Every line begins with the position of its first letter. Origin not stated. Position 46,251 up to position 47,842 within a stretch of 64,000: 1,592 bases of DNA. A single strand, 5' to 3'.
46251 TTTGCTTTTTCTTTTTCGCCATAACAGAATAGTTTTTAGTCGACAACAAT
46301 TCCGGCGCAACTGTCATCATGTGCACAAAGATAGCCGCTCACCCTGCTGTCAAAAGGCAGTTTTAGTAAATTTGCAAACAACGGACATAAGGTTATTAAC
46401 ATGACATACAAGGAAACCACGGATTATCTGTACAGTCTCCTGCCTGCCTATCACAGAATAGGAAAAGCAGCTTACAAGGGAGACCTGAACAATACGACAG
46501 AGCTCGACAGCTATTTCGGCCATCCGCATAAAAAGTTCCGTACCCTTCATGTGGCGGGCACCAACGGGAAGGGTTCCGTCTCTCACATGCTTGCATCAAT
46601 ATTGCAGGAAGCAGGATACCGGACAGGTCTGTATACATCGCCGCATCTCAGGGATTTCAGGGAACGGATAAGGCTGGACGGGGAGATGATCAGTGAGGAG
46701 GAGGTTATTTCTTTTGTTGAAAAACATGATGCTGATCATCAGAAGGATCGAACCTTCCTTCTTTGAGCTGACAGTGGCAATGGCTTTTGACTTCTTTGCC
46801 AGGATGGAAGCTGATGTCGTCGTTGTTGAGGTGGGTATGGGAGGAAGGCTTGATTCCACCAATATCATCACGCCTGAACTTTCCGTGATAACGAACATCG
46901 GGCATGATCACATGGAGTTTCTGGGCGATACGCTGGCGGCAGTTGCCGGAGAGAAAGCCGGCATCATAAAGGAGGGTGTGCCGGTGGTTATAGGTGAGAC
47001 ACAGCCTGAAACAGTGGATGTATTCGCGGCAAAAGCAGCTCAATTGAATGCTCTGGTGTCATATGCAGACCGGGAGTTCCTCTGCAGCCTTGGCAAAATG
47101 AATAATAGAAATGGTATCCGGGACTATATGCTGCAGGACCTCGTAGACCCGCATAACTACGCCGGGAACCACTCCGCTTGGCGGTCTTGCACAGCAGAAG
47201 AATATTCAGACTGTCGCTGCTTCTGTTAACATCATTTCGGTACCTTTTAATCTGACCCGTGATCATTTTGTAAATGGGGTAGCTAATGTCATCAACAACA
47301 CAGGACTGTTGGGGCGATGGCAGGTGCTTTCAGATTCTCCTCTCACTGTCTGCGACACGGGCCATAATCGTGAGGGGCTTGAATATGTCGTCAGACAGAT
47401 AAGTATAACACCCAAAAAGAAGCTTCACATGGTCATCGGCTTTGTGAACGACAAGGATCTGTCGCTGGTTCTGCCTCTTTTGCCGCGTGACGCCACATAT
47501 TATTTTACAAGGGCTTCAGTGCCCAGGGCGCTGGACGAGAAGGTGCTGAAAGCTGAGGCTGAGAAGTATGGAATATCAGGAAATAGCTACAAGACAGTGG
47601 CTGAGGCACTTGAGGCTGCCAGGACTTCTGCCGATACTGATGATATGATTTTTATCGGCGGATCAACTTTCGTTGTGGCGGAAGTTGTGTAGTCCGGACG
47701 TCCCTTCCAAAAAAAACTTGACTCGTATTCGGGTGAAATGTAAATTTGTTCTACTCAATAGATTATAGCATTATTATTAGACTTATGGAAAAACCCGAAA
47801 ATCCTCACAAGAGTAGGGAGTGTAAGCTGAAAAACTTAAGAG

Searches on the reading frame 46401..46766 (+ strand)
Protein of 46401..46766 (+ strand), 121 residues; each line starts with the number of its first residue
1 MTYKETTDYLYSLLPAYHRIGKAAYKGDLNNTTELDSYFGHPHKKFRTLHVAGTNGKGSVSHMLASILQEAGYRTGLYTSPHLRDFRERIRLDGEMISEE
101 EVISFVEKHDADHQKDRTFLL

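Call 36: search_protein_families(library=pfam, proteins=[window:46401-46766:+], max_evalue=0.01)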
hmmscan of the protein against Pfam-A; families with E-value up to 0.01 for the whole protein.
window:46401-46766:+ (121 aa): 1 family
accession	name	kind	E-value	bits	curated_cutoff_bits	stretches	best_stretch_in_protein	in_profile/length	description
PF08245.18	Mur_ligase_M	-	0.0011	19.5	24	1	51-77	1-27/200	Mur ligase middle domain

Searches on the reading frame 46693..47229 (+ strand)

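Call 36: search_protein_families(library=pfam, proteins=[window:46693-47229:+], max_evalue=0.01)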
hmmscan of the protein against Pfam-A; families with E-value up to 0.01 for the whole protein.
window:46693-47229:+ (178 aa): 1 family
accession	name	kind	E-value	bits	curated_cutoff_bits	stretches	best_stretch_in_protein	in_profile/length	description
PF08245.18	Mur_ligase_M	-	1.7e-09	38.4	24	1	26-105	43-126/200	Mur ligase middle domain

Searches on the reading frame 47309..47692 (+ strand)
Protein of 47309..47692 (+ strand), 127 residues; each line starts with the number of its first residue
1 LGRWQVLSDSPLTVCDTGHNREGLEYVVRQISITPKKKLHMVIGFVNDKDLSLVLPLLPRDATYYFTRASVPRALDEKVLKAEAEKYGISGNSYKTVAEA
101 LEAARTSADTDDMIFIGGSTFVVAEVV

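Call 36: search_protein_families(library=pfam, proteins=[window:47309-47692:+], max_evalue=0.01)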
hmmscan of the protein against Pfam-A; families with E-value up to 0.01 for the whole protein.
window:47309-47692:+ (127 aa): 1 family
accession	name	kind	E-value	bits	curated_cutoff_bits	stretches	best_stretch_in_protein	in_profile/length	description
PF02875.26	Mur_ligase_C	-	9.3e-14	52.8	28.4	1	2-119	1-126/127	Mur ligase, glutamate ligase domain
